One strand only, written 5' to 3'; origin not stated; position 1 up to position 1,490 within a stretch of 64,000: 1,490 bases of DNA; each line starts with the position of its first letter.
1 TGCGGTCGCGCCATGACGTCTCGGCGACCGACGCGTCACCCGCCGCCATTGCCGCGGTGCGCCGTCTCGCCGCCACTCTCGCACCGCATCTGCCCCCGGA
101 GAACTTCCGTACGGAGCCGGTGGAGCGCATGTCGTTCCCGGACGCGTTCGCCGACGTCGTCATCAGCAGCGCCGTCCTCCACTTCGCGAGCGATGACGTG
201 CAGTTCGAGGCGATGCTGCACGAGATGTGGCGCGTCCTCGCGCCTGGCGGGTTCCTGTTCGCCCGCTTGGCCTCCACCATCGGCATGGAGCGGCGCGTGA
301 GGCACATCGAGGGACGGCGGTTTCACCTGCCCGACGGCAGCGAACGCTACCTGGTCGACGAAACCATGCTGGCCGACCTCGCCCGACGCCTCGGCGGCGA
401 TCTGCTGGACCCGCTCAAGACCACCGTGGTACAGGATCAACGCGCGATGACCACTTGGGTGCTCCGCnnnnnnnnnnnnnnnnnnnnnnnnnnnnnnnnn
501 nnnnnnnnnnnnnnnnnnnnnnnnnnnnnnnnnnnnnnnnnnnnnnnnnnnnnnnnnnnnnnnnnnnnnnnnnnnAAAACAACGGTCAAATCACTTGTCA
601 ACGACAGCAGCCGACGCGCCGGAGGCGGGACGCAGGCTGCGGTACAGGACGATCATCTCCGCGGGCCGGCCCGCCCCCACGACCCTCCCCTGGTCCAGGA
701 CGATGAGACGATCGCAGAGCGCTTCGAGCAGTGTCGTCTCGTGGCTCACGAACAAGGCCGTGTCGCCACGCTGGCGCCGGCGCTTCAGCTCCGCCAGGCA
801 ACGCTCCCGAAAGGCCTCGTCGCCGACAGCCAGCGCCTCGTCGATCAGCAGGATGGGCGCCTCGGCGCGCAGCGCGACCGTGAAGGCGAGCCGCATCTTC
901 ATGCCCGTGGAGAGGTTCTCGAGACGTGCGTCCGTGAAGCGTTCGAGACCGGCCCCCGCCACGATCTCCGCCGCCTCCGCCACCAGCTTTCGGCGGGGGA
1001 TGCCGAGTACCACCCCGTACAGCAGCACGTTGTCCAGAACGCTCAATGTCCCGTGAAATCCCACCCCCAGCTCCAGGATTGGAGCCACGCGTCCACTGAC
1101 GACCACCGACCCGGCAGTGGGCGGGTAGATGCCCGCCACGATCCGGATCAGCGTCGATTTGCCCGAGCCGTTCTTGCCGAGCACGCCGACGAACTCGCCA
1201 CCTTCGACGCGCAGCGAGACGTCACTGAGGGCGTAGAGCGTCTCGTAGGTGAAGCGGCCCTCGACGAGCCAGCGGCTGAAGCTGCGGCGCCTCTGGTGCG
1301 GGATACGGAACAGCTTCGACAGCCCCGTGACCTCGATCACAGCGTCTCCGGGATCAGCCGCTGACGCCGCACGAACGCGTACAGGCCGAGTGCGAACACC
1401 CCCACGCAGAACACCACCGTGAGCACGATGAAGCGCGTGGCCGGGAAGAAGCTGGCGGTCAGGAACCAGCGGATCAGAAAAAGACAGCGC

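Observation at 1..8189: Cryptic NRPS-like (A-PCP-TE) glycoconjugate cluster with dedicated PPTase, two glycosyltransferases, methyltransferase and Wzm/Wzt-type ABC exporter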

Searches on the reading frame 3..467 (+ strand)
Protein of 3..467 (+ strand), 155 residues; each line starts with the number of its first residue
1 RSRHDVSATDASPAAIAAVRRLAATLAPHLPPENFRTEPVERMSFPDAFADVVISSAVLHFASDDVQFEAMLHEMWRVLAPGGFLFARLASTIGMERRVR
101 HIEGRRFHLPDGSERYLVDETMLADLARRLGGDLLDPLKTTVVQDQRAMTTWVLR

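Call 7: search_protein_families(library=ncbifam, proteins=[window:3-467:+], max_evalue=0.001)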
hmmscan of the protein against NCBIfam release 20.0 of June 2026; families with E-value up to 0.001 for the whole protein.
window:3-467:+ (155 aa): 7 families
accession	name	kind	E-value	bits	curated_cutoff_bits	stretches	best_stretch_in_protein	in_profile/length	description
NF041537.1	ArsM_AhpD_UU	exception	1.4e-06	27.3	510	1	34-86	130-179/345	arsenite methyltransferase/AhpD domain selenoprotein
NF047649.1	MTase_UXPK_star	exception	9.7e-06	24.8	460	1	7-86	106-180/283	methyltransferase/UXPK-star double selenoprotein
NF008823.0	PRK11873.1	subfamily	1.4e-05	24.7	263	1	34-85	131-179/272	arsenite methyltransferase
NF045649.1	2X_seleno_MduS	exception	0.00016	20.8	380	1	4-86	64-146/338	methyltransferase domain-containing selenoprotein MduS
NF041536.1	ArsM_DUF2284_UU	exception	0.0005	18.5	575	1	34-86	130-179/459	arsenite methyltransferase/DUF2284 domain selenoprotein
TIGR02072.1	BioC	equivalog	0.00086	19.2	184.95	0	10-86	65-131/244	malonyl-ACP O-methyltransferase BioC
NF045667.1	MTase_DVU1556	equivalog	0.0009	18.7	155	0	38-86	73-118/213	DVU_1556 family methyltransferase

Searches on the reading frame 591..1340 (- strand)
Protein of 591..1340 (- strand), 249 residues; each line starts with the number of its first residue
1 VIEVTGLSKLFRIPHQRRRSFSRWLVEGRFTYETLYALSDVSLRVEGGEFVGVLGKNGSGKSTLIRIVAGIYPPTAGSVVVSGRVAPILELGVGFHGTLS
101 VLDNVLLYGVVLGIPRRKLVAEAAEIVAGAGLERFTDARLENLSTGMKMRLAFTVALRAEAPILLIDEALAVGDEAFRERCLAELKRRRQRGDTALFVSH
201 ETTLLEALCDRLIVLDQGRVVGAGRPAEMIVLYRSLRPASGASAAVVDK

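Call 4: search_protein_families(library=pfam, proteins=[window:591-1340:-], max_evalue=0.01)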
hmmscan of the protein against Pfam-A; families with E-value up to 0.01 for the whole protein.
window:591-1340:- (249 aa): 6 families
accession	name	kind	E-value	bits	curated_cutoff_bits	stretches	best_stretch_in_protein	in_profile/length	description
PF00005.33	ABC_tran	-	6e-21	75.9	25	1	38-170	1-136/137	ABC transporter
PF13304.12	AAA_21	-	0.00012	22.7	27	0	51-69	2-20/304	AAA domain, putative AbiEii toxin, Type IV TA system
PF02463.25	SMC_N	-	0.00014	21.8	40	0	49-65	25-41/220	RecF/RecN/SMC N terminal domain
PF13191.12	AAA_16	-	0.00018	22.5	32.6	1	44-192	18-162/167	AAA ATPase domain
PF13555.12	AAA_29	-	0.0055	16.9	27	0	47-65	23-39/61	P-loop containing region of AAA domain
PF13401.12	AAA_22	-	0.0095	16.7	27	0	49-192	6-114/130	AAA domain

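Call 7: search_protein_families(library=ncbifam, proteins=[window:591-1340:-], max_evalue=0.001)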
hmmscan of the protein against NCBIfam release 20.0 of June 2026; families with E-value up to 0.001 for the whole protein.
window:591-1340:- (249 aa): 185 families (the best 25 are shown)
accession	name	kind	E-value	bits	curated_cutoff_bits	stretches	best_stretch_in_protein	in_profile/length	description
NF050108.1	galactan_ABC_ATP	equivalog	2.3e-46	158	400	1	35-234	42-241/244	galactan export ABC transporter ATP-binding subunit Wzt/RfbE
NF010065.0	PRK13545.1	equivalog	4.7e-41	141.1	538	1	33-234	35-235/549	teichoic acids export protein ATP-binding subunit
NF010066.0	PRK13546.1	equivalog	4e-36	124.8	320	1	5-230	8-231/264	teichoic acids export ABC transporter ATP-binding subunit TagH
TIGR01188.1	drrA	subfamily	3.4e-29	102.1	312.45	1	31-229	2-211/302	daunorubicin resistance ABC transporter, ATP-binding protein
TIGR03375.1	type_I_sec_LssB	subfamily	1.5e-28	99.6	693.1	2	30-83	473-528/696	type I secretion system permease/ATPase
TIGR04520.1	ECF_ATPase_1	equivalog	2.2e-28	99.5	315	2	30-84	8-64/269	energy-coupling factor transporter ATPase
TIGR04521.1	ECF_ATPase_2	equivalog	5.9e-28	97.7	330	2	109-233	110-236/279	energy-coupling factor transporter ATPase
NF010059.0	PRK13536.1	equivalog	1.1e-27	96.7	549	1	29-230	50-262/342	nodulation factor ABC transporter ATP-binding protein NodI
TIGR02142.1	modC_ABC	equivalog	5.3e-26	91.7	285.05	2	99-230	90-220/353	molybdenum ABC transporter ATP-binding protein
TIGR01186.1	proV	subfamily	7.5e-26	91.1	326.6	2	99-230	86-218/363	betaine/proline/choline family ABC transporter ATP-binding protein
TIGR02314.1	ABC_MetN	equivalog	1.5e-25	89.9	499.7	2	100-228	98-227/343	methionine ABC transporter ATP-binding protein MetN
TIGR03864.1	PQQ_ABC_ATP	hypoth_equivalog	1.7e-25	89.9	302.25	1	30-230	9-220/236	ABC transporter, ATP-binding subunit, PQQ-dependent alcohol dehydrogenase system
NF010156.0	PRK13635.1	equivalog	1.7e-25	89.8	392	2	101-231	99-229/279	energy-coupling factor ABC transporter ATP-binding protein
NF010060.0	PRK13537.1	equivalog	1.8e-25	89.5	521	1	32-230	25-234/314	nodulation factor ABC transporter ATP-binding protein NodI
TIGR03265.1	PhnT2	equivalog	1.9e-25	89.8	457.7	1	31-229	13-222/353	putative 2-aminoethylphosphonate ABC transporter ATP-binding protein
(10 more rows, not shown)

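Call 44: search_solved_structures(query=window:591-1340:-, max_evalue=1e-20)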
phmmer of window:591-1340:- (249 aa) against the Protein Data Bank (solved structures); distinct sequences matched with E-value up to 1e-20: 55.
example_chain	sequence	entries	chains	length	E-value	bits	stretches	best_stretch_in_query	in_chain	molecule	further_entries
6amx_A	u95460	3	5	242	6.2e-49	169.9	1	29-236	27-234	ABC transporter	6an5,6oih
6m96_A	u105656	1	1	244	1.7e-48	168.5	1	29-236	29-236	ABC transporter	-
8dku_A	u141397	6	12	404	2.2e-48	168.1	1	29-236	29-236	ABC transporter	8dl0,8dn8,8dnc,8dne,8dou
7k2t_A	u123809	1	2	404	5.9e-48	166.7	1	29-236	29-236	ABC transporter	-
6jbh_A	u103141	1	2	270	4.9e-43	150.6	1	23-235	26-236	TarH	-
9qhw_C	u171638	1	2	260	4.1e-37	131.2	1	34-233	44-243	ABC transporter ATP-binding protein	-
9qfx_C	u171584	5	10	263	4.3e-37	131.2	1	34-233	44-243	ABC transporter ATP-binding protein | Probable o-antigen/lipopolysaccharide transport ATP-binding protein ABC transporter RfbE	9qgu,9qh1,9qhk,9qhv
9qhx_C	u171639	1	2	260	1e-36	129.9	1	34-233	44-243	ABC transporter ATP-binding protein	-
9qhj_C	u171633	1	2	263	1.1e-36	129.9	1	34-233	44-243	Probable o-antigen/lipopolysaccharide transport ATP-binding protein ABC transporter RfbE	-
7w01_A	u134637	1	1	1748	7.6e-35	123.8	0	37-224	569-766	Phospholipid-transporting ATPase ABCA3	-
7w02_A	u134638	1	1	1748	4.7e-34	121.2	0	37-224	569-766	Phospholipid-transporting ATPase ABCA3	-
7dd0_A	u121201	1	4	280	1.8e-33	119.3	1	35-219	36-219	Teichoic acids export ATP-binding protein TagH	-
9cfl_B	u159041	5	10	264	1.9e-33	119.2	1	4-234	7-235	Teichoic acids export ATP-binding protein TagH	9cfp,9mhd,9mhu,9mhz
7lkp_A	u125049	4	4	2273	2.4e-29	105.8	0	49-227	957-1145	Retinal-specific phospholipid-transporting ATPase ABCA4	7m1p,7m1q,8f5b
7e7i_A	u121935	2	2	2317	2.5e-29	105.7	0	49-227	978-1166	Retinal-specific phospholipid-transporting ATPase ABCA4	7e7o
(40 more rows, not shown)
